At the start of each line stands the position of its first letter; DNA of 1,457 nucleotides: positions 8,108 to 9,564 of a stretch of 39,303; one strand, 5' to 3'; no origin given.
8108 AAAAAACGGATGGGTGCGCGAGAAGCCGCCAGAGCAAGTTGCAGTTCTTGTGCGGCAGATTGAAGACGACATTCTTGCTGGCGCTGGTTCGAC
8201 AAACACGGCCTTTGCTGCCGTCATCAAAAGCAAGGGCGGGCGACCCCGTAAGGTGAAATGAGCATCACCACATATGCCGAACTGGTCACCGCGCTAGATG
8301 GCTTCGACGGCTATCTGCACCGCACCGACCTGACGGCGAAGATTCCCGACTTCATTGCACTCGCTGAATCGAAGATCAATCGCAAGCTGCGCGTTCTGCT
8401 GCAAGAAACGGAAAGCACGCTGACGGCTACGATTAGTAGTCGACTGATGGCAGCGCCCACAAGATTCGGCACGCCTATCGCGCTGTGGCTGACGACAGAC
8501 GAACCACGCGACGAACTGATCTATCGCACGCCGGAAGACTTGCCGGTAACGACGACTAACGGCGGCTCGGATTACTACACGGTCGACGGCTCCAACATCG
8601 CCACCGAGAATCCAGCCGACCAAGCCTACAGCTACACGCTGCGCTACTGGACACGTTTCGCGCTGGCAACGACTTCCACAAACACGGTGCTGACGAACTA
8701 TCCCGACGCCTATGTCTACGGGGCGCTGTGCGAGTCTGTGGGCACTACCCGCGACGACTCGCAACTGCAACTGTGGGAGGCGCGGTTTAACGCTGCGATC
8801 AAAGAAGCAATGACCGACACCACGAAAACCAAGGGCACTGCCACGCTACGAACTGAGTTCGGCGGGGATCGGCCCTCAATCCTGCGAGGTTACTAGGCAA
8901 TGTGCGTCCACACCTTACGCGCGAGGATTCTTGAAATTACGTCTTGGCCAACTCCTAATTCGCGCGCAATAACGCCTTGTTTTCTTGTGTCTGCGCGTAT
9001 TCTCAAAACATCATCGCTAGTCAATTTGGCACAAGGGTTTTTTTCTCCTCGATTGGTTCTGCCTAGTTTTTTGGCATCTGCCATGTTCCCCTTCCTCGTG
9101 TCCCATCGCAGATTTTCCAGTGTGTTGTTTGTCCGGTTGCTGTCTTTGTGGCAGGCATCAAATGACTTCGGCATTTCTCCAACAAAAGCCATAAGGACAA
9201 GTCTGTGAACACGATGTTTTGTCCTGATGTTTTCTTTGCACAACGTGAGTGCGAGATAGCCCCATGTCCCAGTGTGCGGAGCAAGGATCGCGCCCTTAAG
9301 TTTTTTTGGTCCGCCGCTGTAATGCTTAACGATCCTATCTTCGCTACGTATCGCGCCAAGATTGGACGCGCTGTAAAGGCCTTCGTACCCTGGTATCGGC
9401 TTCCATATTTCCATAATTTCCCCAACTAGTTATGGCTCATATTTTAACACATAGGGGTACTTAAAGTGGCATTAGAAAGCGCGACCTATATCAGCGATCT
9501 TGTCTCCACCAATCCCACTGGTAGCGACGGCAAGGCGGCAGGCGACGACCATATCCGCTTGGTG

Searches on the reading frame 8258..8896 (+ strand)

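Call 66: search_protein_families(library=pfam, proteins=[window:8258-8896:+], max_evalue=0.01)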
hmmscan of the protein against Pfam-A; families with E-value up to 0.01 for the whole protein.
window:8258-8896:+ (212 aa): 1 family
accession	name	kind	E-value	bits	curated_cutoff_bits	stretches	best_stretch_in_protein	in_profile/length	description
PF24175.2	SU10_adaptor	-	1.8e-22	81.2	27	1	4-189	1-185/194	SU10 adaptor protein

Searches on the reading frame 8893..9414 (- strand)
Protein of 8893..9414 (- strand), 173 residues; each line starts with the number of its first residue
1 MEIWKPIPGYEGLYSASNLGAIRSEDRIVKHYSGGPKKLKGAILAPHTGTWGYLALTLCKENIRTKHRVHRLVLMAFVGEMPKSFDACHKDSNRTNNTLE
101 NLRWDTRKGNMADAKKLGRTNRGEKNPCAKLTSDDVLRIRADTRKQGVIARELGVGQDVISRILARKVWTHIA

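Call 66: search_protein_families(library=pfam, proteins=[window:8893-9414:-], max_evalue=0.01)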
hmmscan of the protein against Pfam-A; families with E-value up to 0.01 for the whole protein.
window:8893-9414:- (173 aa): 2 families
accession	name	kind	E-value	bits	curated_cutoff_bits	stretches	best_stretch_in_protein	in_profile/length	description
PF07463.16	NUMOD4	-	6e-13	49.3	23.4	1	2-58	1-48/49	NUMOD4 motif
PF13392.12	HNH_3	-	2.2e-11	43.7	24.8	1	68-112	2-46/46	HNH endonuclease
